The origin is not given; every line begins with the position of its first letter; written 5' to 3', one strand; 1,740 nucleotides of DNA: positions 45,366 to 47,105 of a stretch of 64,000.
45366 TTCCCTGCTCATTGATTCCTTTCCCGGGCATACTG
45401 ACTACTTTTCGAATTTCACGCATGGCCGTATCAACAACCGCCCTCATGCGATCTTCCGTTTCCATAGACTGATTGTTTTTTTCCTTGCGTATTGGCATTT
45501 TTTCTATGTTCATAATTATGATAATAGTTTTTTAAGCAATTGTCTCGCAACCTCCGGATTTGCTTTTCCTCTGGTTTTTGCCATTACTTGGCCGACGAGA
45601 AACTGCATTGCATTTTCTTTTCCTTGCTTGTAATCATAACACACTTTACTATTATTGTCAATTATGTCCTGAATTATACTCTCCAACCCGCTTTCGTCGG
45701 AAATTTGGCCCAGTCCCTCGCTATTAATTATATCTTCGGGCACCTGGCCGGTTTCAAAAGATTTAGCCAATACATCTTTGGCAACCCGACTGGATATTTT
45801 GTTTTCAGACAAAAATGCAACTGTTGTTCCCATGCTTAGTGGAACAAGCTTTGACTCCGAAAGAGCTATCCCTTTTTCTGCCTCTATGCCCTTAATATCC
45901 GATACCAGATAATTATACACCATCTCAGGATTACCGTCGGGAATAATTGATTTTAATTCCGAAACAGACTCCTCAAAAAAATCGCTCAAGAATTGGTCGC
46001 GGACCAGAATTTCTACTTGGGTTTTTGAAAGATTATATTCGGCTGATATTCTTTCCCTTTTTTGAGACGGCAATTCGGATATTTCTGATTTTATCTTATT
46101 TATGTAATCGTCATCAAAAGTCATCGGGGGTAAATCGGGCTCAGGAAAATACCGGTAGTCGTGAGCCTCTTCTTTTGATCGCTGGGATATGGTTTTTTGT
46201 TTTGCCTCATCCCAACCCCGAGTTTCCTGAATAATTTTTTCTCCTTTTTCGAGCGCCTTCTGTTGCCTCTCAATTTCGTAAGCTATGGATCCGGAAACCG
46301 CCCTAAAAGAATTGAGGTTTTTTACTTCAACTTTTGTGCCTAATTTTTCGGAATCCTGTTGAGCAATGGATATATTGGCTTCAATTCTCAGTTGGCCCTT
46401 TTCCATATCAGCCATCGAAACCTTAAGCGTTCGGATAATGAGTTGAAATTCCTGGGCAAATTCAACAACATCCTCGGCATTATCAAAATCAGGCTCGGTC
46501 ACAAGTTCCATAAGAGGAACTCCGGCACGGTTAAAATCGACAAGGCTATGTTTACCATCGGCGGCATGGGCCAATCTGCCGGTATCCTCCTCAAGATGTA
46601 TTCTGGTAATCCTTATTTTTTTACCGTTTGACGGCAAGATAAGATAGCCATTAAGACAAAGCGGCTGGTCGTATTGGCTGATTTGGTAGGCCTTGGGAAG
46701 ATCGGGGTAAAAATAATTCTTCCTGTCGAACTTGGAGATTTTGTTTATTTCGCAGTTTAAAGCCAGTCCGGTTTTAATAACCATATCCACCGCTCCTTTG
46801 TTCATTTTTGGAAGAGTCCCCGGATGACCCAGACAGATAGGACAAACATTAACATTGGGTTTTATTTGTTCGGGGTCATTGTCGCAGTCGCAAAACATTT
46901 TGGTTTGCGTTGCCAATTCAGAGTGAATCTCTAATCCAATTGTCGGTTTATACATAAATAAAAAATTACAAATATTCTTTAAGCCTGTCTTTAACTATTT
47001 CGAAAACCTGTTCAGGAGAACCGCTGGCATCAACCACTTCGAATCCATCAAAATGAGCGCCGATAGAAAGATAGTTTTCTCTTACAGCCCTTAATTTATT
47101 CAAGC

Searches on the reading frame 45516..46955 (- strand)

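Call 46: search_protein_families(library=pfam, proteins=[window:45516-46955:-], max_evalue=0.00001)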
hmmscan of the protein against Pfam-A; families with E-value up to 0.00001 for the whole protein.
window:45516-46955:- (479 aa): 2 families
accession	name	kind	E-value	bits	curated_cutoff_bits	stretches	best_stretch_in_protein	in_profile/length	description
PF02934.20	GatB_N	-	1e-114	382.9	23.4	1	5-285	2-276/277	GatB/GatE catalytic domain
PF02637.23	GatB_Yqey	-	4.6e-39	134.1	27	1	325-478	1-148/148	GatB domain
